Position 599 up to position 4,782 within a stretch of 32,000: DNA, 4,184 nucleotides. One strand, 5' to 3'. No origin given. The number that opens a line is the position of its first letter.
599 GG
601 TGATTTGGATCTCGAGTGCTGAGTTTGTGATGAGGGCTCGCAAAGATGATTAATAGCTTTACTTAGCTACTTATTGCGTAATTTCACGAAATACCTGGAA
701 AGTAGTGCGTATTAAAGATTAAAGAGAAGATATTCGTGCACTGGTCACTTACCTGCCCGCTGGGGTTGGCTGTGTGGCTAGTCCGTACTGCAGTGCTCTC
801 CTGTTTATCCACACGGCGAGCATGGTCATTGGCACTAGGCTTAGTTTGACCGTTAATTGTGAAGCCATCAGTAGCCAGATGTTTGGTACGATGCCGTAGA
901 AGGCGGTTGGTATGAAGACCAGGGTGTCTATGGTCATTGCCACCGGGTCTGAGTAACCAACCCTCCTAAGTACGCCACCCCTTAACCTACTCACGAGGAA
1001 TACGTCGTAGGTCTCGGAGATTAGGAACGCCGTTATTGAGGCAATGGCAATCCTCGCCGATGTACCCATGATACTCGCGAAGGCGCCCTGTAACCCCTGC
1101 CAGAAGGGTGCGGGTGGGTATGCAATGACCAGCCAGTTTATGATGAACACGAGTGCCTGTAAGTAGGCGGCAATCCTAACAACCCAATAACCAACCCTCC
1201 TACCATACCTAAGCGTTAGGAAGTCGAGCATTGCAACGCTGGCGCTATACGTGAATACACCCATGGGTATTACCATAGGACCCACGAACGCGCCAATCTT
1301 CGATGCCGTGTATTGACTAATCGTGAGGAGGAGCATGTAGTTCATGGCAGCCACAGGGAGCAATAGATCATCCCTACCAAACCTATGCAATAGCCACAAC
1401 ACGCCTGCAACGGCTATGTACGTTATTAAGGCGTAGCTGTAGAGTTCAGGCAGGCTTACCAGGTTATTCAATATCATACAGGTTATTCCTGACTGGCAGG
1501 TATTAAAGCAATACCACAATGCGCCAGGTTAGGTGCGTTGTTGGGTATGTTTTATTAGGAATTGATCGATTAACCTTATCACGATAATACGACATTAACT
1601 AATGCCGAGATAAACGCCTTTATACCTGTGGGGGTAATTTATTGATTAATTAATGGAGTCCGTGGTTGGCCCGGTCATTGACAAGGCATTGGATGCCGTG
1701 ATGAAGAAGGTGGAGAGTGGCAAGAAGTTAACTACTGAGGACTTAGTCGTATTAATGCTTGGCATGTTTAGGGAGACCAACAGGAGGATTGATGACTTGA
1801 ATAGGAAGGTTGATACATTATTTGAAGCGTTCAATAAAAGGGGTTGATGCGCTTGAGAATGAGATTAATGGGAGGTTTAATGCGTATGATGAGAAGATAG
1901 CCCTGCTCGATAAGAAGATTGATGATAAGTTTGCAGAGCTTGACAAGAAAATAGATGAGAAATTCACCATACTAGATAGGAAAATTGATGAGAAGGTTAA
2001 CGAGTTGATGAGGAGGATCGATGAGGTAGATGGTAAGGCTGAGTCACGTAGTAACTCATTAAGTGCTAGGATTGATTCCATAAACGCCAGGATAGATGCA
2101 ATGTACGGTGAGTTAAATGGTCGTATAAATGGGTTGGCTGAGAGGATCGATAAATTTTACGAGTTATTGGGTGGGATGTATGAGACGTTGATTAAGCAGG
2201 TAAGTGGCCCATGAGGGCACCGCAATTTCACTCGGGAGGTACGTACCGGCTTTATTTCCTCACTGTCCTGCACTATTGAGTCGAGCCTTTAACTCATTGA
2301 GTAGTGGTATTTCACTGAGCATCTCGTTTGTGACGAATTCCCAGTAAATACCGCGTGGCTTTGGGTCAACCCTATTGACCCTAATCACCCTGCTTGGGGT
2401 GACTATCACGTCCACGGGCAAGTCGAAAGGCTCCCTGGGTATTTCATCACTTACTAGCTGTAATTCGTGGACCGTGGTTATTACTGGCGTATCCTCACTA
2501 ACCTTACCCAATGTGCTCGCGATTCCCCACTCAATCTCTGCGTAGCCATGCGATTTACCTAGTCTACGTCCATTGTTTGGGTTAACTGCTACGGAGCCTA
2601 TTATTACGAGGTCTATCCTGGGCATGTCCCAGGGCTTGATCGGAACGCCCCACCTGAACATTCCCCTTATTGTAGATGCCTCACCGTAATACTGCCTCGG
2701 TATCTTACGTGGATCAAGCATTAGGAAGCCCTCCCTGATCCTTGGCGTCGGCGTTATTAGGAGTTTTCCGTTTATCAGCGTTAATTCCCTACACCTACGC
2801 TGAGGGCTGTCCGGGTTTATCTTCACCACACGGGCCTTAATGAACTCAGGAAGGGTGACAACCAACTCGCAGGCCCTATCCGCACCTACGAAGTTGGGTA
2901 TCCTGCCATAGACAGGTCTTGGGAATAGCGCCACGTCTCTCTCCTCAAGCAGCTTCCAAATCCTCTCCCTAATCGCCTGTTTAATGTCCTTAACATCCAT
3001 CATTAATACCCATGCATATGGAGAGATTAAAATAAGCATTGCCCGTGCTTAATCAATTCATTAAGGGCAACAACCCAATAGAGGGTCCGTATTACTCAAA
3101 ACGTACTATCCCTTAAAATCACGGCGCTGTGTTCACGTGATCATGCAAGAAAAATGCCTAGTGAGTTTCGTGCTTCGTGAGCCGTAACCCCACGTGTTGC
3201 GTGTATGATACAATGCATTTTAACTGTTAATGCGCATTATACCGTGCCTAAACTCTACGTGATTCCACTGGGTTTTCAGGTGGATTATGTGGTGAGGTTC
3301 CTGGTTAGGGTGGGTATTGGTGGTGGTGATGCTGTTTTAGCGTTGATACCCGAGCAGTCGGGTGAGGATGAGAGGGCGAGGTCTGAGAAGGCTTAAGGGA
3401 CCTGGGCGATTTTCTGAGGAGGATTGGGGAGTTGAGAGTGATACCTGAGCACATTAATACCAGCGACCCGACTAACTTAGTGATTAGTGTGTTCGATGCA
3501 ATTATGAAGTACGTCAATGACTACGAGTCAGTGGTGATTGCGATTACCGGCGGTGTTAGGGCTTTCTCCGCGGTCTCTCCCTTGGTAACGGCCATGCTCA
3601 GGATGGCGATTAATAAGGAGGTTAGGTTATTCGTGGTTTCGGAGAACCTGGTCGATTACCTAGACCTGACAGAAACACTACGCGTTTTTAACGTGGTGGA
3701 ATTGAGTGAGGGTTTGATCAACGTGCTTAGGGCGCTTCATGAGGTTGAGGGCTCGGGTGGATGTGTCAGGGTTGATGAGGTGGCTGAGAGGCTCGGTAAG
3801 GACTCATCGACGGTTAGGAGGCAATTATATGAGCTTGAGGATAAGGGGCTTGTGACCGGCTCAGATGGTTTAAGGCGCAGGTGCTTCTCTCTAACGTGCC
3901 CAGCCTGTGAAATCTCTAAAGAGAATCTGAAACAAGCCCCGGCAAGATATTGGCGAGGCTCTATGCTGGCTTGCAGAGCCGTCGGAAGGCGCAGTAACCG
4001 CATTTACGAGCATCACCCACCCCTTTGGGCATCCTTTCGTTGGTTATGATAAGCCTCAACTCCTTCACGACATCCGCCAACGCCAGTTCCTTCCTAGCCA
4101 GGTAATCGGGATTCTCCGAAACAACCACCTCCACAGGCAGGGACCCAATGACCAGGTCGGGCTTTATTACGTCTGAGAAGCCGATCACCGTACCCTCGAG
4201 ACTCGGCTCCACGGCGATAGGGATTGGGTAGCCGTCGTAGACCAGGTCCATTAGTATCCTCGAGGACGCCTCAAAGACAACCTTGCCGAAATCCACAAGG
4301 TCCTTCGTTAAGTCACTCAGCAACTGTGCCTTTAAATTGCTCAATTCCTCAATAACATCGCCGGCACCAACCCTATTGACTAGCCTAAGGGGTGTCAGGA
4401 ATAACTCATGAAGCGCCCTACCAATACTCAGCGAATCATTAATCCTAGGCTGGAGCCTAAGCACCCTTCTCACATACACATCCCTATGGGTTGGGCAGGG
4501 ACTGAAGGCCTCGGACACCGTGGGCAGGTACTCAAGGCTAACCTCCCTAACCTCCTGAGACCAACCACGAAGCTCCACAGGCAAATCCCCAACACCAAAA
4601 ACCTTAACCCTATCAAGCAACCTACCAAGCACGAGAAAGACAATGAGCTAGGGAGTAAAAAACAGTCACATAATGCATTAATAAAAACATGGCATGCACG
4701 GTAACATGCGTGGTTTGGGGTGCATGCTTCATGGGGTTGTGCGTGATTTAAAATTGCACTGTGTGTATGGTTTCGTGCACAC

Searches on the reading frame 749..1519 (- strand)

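Call 15: search_protein_families(library=pfam, proteins=[window:749-1519:-], max_evalue=0.01)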
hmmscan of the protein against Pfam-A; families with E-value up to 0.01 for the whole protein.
window:749-1519:- (256 aa): 1 family
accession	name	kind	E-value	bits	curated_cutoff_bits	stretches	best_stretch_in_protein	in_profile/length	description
PF02592.20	Vut_1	-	4.1e-25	89.4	27.2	1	85-229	1-142/152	Putative vitamin uptake transporter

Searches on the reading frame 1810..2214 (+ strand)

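Call 80: search_protein_families(library=padloc, proteins=[window:1810-2214:+], max_evalue=0.001)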
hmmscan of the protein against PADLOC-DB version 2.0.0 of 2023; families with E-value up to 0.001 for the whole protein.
window:1810-2214:+ (134 aa): 9 families
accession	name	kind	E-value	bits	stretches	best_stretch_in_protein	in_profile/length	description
PDLC03859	LmuB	-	2e-05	22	1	4-130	357-485/611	-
PDLC03865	LmuB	-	0.00014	18.2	1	12-114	731-844/1007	-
PDLC03863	LmuB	-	0.00016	18.5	1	16-126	201-308/610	-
PDLC00605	ZorA1|ZorA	-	0.00016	18.1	1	17-103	602-688/700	MotA/ExbB/TolQ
PDLC00640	ZorA2|ZorA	-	0.00019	18.2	1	19-114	365-460/590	MotA/ExbB/TolQ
PDLC03839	LeoA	-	0.00023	18.4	1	4-111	267-385/559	-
PDLC00006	DruC1|DruC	-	0.00033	17.3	1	6-99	237-327/626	Unknown function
PDLC03862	LmuB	-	0.00033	17.1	1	23-117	192-288/643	-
PDLC04886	PDC-S06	-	0.0009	16.1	1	14-130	291-410/727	-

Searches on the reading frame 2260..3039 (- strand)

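Call 15: search_protein_families(library=pfam, proteins=[window:2260-3039:-], max_evalue=0.01)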
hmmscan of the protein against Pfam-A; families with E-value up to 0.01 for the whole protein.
window:2260-3039:- (259 aa): 1 family
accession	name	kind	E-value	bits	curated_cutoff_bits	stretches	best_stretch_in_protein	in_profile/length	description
PF01812.26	5-FTHF_cyc-lig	-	1.7e-25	90.4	27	1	20-215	1-186/186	5-formyltetrahydrofolate cyclo-ligase family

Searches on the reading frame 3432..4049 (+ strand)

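Call 15: search_protein_families(library=pfam, proteins=[window:3432-4049:+], max_evalue=0.01)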
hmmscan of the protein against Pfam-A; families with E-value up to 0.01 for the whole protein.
window:3432-4049:+ (205 aa): 16 families
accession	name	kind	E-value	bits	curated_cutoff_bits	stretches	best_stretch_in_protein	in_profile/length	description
PF01325.25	Fe_dep_repress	-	3.4e-06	27.6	26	1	94-142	5-53/60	Iron dependent repressor, N-terminal DNA binding domain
PF09339.16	HTH_IclR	-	1.4e-05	25.2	22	1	99-142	6-49/52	IclR helix-turn-helix domain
PF12802.13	MarR_2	-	2e-05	25.1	27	1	99-146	8-57/61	MarR family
PF08220.18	HTH_DeoR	-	0.00013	22.1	21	1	110-142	13-45/57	DeoR-like helix-turn-helix domain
PF13412.12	HTH_24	-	0.00023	21.1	21.9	1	115-142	21-48/48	Winged helix-turn-helix DNA-binding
PF12840.13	HTH_20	-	0.00031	21.1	27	1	98-142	9-49/51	Helix-turn-helix domain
PF01978.25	TrmB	-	0.00034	20.8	25.6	1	112-146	23-57/68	Sugar-specific transcriptional regulator TrmB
PF03444.21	HrcA_DNA-bdg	-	0.00039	20.5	21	1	92-146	3-58/79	Winged helix-turn-helix transcription repressor, HrcA DNA-binding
PF25212.1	HVO_A0114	-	0.00069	19.8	27.6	1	111-145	36-70/84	HVO_A0114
PF25213.1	HVO_A0261_N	-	0.00082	19.7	35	1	97-146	15-59/86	HVO_A0261 N-terminal domain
PF17782.7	DprA_WH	-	0.0016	18.9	22.9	1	111-142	25-56/61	DprA winged helix domain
PF01047.28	MarR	-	0.0018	18.5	24.6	1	110-142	16-48/59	MarR family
PF13730.12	HTH_36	-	0.0025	18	25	1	111-141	25-55/55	Helix-turn-helix domain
PF01022.26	HTH_5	-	0.0031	17.8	22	1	113-142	17-46/47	Bacterial regulatory protein, arsR family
PF02082.26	Rrf2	-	0.0051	17.4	30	1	101-147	11-59/132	Iron-dependent Transcriptional regulator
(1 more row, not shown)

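Call 80: search_protein_families(library=padloc, proteins=[window:3432-4049:+], max_evalue=0.001)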
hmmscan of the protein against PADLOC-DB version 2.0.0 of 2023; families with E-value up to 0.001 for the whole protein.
window:3432-4049:+ (205 aa): 17 families
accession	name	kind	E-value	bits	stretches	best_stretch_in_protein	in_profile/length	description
PDLC01044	Csa3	-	1.8e-15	55.3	1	7-145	62-182/194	Type I-A associated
PDLC01434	CasR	-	1.9e-15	55.2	1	17-143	67-173/191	"CAS-I,CAS-II,CAS-III,CAS-IV,CAS-V,CAS-VI; associated_signaling"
PDLC01268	CasR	-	2.4e-15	54.9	1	8-150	57-173/179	"CAS-I,CAS-II,CAS-III,CAS-IV,CAS-V,CAS-VI; associated_signaling"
PDLC01857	CARF3--CARF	-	2.6e-14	51.3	1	30-151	74-182/201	-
PDLC01858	CARF3--CARF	-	4.9e-13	47.4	1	12-142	65-188/204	-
PDLC01848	CARF3--CARF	-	1.1e-11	42.8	1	8-147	62-185/197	-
PDLC01879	CARF3--CARF_TM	-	3.5e-11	41.2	1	11-147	80-203/222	-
PDLC01850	CARF3--CARF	-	8.2e-10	36.9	1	7-143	65-191/209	-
PDLC01852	CARF3--CARF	-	1.7e-08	32.7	1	5-151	64-197/208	-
PDLC01854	CARF3--CARF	-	5e-08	30.9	1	20-151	78-195/208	-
PDLC01860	CARF3--CARF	-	1.1e-06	26.9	1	6-155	65-201/210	-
PDLC01865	CARF3--CARF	-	1.4e-06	26.1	1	15-155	79-204/215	-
PDLC01866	CARF3--CARF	-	2.4e-06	25.7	1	8-154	59-196/207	-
PDLC01621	Csx1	-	4.8e-05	21.1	1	6-84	71-153/340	CAS-III; associated_signaling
PDLC01438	Csa3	-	5.2e-05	21.4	1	96-166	151-213/305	"CAS-I,CAS-II,CAS-III,CAS-IV,CAS-V,CAS-VI; associated_signaling"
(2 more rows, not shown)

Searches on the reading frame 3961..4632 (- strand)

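Call 15: search_protein_families(library=pfam, proteins=[window:3961-4632:-], max_evalue=0.01)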
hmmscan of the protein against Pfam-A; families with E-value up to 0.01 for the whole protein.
window:3961-4632:- (223 aa): 3 families
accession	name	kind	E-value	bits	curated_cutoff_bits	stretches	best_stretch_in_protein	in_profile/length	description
PF06023.18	Csa1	-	1.2e-17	64.7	27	1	4-186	9-211/292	CRISPR-associated exonuclease Csa1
PF01930.23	Cas_Cas4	-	0.0023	18.5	22.7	0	181-221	120-159/160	Domain of unknown function DUF83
PF12705.13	PDDEXK_1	-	0.0039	17.6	22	0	184-221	212-247/247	PD-(D/E)XK nuclease superfamily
